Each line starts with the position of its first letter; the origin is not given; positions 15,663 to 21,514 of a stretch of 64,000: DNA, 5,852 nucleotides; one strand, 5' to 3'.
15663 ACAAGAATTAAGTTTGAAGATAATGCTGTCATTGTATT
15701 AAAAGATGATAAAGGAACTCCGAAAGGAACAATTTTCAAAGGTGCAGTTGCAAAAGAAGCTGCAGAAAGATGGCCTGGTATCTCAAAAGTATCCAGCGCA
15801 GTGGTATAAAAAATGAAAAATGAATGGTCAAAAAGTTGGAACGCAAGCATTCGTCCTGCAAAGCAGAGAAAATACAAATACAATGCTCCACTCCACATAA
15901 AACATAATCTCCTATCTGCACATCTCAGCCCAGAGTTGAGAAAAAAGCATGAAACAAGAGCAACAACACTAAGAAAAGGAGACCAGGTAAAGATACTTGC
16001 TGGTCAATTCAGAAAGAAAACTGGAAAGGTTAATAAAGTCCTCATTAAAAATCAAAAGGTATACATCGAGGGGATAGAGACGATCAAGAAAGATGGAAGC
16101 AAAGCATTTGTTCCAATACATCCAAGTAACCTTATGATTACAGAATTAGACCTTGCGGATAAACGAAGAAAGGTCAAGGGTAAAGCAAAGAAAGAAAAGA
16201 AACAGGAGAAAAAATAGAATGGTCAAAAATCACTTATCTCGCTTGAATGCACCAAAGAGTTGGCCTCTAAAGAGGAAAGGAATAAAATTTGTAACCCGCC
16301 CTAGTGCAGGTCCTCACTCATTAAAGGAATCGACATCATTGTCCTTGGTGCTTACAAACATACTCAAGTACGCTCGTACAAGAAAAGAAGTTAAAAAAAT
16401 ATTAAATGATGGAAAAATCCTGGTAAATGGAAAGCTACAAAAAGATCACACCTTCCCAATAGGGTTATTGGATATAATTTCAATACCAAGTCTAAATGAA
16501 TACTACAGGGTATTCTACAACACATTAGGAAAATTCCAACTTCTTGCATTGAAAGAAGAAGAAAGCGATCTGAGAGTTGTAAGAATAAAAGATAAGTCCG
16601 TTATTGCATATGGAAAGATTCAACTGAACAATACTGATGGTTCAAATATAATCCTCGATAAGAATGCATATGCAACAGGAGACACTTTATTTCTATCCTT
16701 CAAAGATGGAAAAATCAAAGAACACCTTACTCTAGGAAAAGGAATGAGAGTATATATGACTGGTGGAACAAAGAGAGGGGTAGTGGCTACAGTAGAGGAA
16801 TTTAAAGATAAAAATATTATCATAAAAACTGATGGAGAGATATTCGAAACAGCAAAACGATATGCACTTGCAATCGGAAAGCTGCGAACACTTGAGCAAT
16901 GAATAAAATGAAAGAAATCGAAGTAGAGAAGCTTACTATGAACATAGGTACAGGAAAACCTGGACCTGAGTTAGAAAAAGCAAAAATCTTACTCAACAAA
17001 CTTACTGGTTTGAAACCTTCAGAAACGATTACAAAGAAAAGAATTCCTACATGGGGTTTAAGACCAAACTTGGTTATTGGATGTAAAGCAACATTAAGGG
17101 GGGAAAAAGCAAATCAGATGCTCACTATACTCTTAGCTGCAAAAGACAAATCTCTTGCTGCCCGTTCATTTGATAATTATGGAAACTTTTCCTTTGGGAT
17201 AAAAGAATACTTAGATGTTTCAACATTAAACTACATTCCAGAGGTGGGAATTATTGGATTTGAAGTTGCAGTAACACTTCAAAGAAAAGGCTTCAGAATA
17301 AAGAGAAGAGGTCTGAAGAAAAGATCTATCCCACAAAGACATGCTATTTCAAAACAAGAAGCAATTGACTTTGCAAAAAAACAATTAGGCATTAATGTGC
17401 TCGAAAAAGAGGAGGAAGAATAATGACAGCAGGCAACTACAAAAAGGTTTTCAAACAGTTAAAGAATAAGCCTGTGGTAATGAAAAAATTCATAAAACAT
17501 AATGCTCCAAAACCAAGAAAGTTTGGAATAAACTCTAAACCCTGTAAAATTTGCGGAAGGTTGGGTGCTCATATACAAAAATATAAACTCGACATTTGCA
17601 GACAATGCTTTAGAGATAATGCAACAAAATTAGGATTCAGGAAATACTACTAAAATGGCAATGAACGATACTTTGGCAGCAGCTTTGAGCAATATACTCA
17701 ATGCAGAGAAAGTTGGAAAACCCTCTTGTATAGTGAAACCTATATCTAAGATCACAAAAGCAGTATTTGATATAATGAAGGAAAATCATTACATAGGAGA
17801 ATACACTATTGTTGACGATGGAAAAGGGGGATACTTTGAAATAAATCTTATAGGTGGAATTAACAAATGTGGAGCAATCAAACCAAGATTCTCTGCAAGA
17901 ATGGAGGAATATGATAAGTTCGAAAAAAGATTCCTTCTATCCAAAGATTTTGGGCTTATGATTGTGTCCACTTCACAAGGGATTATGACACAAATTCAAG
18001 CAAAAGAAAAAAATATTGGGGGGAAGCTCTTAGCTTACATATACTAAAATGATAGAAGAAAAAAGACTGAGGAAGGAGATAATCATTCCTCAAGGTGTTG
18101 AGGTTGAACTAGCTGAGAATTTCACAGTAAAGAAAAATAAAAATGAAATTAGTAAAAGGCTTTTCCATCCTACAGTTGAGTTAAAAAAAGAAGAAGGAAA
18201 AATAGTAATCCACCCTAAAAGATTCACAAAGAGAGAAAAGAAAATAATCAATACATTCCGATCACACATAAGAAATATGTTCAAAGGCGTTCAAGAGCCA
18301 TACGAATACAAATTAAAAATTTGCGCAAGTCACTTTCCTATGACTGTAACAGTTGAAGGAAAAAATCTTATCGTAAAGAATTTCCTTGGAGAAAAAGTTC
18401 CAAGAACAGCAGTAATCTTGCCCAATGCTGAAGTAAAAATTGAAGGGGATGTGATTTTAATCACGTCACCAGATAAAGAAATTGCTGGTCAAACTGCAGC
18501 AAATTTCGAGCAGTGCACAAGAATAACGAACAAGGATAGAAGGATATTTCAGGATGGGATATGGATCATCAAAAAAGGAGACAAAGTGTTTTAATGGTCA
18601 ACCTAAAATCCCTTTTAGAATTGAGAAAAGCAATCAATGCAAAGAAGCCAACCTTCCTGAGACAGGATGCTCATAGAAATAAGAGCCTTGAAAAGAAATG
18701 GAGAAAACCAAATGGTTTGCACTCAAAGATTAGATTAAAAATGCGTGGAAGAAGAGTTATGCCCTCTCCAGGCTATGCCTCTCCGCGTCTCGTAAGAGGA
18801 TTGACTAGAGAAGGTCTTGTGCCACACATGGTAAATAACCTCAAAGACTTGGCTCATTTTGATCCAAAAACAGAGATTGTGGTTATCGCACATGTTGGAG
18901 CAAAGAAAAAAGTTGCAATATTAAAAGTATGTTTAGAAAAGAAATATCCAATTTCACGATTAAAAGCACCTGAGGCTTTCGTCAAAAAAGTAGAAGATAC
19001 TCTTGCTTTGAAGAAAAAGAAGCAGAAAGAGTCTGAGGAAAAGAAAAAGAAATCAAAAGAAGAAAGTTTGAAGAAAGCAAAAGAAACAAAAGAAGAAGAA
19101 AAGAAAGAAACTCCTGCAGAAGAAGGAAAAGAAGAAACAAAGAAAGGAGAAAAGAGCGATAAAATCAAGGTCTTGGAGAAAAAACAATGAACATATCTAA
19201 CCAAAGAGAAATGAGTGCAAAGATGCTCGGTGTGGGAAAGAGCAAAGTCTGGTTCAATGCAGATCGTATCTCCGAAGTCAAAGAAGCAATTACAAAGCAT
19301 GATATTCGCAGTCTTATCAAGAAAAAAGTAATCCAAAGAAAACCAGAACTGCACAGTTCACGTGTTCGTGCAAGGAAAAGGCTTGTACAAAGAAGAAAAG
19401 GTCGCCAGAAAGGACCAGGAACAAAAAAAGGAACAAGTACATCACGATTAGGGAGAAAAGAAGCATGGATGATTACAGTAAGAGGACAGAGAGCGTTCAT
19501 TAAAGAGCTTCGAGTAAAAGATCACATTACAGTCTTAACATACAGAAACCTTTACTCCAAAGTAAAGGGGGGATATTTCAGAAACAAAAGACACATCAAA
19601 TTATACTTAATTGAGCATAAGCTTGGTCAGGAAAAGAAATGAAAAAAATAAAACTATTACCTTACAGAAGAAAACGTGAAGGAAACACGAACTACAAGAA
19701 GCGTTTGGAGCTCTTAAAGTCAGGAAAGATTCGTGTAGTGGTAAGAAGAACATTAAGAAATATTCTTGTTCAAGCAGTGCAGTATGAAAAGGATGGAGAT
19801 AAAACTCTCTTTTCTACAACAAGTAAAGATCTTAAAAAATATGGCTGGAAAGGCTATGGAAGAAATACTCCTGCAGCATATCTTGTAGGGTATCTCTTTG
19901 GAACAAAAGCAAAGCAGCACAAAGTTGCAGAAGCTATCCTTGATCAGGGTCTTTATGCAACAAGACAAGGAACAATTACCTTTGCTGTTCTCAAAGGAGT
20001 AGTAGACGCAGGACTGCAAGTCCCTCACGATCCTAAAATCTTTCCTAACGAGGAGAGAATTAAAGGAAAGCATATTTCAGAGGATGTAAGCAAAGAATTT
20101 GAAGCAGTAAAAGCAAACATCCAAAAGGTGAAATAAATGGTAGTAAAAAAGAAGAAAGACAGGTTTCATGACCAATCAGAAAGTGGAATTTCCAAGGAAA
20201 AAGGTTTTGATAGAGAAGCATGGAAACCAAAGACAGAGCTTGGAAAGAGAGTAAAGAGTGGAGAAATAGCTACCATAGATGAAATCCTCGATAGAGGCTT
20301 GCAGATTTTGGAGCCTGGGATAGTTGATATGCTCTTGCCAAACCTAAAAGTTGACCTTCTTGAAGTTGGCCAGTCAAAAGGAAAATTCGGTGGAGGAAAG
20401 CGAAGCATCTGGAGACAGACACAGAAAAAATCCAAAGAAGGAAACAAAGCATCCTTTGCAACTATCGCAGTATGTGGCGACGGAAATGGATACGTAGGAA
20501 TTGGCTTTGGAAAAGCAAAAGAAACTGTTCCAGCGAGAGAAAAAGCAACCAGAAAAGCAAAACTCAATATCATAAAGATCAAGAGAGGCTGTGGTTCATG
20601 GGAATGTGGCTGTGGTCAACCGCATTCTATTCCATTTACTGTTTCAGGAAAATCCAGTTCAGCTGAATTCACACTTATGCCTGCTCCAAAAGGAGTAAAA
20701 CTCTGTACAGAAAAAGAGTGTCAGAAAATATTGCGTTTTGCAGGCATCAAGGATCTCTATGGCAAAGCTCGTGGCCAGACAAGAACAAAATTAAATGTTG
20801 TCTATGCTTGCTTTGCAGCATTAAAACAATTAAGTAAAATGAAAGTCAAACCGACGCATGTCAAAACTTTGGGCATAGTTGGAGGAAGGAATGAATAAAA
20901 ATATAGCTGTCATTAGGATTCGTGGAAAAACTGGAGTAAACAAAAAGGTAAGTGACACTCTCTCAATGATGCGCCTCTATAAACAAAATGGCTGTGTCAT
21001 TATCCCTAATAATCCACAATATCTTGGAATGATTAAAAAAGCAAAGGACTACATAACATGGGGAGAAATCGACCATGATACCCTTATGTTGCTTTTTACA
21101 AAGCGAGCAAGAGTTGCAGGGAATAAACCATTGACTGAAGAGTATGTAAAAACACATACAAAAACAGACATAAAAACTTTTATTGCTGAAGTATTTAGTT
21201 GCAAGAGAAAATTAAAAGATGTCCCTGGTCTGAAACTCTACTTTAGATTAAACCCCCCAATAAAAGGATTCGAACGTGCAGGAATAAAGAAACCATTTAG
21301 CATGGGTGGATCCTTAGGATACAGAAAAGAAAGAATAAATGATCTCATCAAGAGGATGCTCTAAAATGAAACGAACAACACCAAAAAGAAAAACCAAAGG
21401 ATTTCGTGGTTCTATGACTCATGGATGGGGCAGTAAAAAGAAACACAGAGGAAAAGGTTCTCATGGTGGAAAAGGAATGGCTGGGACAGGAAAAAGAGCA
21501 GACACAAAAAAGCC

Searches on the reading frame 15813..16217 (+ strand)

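Call 86: search_protein_families(library=pfam, proteins=[window:15813-16217:+], max_evalue=0.001)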
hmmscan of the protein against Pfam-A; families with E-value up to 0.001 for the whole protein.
window:15813-16217:+ (134 aa): 2 families
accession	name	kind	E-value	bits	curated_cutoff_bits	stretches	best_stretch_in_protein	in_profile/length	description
PF16906.11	Ribosomal_L26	-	5.6e-25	88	28.8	1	14-120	3-76/82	Ribosomal proteins L26 eukaryotic, L24P archaeal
PF00467.35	KOW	-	6e-05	23.2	22.3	1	55-86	1-32/32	KOW motif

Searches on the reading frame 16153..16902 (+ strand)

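Call 31: search_protein_families(library=pfam, proteins=[window:16153-16902:+], max_evalue=0.001)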
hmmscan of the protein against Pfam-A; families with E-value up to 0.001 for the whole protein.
window:16153-16902:+ (249 aa): 3 families
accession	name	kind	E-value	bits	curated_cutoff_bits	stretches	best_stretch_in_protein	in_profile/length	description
PF00900.26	Ribosomal_S4e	-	3.9e-20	71.8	25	1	115-188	2-75/75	Ribosomal family S4e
PF08071.17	RS4NT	-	5.6e-13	49.1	27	1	25-57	4-36/37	RS4NT (NUC023) domain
PF01479.30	S4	-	3.3e-05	24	22.8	1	71-98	10-37/48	S4 domain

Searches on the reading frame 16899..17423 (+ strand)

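Call 87: search_protein_families(library=pfam, proteins=[window:16899-17423:+], max_evalue=0.001)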
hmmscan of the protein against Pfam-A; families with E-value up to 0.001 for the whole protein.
window:16899-17423:+ (174 aa): 2 families
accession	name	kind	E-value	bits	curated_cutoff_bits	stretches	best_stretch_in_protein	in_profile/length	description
PF00673.26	Ribosomal_L5_C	-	4.8e-15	55.9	27.8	1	60-146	2-82/94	ribosomal L5P family C-terminus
PF00281.24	Ribosomal_L5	-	3.2e-11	43.8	34.9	1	2-55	1-57/57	Ribosomal protein L5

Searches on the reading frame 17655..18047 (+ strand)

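Call 87: search_protein_families(library=pfam, proteins=[window:17655-18047:+], max_evalue=0.001)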
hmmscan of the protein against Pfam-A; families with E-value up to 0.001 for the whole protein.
window:17655-18047:+ (130 aa): 1 family
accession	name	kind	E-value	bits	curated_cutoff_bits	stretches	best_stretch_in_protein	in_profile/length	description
PF00410.24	Ribosomal_S8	-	3.3e-24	85.7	24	1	5-130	1-126/126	Ribosomal protein S8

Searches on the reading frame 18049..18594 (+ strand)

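Call 87: search_protein_families(library=pfam, proteins=[window:18049-18594:+], max_evalue=0.001)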
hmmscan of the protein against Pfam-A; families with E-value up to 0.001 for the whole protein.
window:18049-18594:+ (181 aa): 1 family
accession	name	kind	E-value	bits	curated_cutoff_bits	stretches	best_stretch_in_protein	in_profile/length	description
PF00347.28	Ribosomal_L6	-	3.1e-24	86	27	2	96-170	1-80/80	Ribosomal protein L6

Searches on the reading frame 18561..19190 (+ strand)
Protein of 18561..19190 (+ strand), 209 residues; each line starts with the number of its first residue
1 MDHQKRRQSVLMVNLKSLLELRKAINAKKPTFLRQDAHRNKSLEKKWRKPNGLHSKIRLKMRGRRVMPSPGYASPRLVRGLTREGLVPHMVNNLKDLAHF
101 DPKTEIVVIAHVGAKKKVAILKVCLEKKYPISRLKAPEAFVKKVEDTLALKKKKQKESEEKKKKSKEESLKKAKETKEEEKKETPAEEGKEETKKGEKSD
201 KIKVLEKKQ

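Call 87: search_protein_families(library=pfam, proteins=[window:18561-19190:+], max_evalue=0.001)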
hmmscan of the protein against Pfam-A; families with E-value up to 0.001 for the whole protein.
window:18561-19190:+ (209 aa): 1 family
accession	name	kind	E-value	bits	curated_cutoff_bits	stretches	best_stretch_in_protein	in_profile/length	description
PF01655.23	Ribosomal_L32e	-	9.1e-26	90.7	25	1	29-124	1-99/108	Ribosomal protein L32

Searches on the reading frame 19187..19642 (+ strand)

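Call 87: search_protein_families(library=pfam, proteins=[window:19187-19642:+], max_evalue=0.001)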
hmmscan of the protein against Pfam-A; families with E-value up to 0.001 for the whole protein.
window:19187-19642:+ (151 aa): 2 families
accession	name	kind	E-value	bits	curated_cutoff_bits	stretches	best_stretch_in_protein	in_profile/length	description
PF25476.1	Ribosomal_L19e_C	-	1.2e-26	93.1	25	1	57-145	3-91/91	Ribosomal protein L19e, C-terminal domain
PF01280.26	Ribosomal_L19e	-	2.6e-19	69.3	25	1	2-53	1-52/53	Ribosomal protein L19e, N-terminal domain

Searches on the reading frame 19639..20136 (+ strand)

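Call 87: search_protein_families(library=pfam, proteins=[window:19639-20136:+], max_evalue=0.001)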
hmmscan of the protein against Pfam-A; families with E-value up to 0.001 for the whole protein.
window:19639-20136:+ (165 aa): 2 families
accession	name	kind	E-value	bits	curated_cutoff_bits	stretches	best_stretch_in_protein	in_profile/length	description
PF17144.9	Ribosomal_L5e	-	6.9e-24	85.2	27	2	9-93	7-98/163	Ribosomal large subunit proteins 60S L5, and 50S L18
PF00861.27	Ribosomal_L18p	-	1.4e-06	29.1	27.8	1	20-107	15-97/116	Ribosomal L18 of archaea, bacteria, mitoch. and chloroplast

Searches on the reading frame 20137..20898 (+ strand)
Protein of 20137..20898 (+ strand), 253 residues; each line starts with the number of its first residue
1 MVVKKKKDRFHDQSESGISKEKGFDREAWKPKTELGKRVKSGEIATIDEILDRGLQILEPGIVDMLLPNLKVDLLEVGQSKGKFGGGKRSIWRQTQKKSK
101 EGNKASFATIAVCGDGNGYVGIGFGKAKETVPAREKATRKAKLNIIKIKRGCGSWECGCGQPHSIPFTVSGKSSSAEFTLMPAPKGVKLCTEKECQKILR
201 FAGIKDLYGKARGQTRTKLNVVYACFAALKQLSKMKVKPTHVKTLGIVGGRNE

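Call 87: search_protein_families(library=pfam, proteins=[window:20137-20898:+], max_evalue=0.001)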
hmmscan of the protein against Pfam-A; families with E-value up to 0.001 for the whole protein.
window:20137-20898:+ (253 aa): 2 families
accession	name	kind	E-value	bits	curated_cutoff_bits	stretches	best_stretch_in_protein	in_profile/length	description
PF00333.26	Ribosomal_S5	-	8.5e-18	64.6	27.1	1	93-149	9-65/65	Ribosomal protein S5, N-terminal domain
PF03719.21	Ribosomal_S5_C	-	4.9e-17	61.6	21.5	1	171-236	1-65/71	Ribosomal protein S5, C-terminal domain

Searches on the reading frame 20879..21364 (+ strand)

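Call 87: search_protein_families(library=pfam, proteins=[window:20879-21364:+], max_evalue=0.001)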
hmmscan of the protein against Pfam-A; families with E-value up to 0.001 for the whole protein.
window:20879-21364:+ (161 aa): 1 family
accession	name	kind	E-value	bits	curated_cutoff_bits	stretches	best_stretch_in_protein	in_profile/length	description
PF00327.25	Ribosomal_L30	-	9e-15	54.7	23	1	9-59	1-51/51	Ribosomal protein L30p/L7e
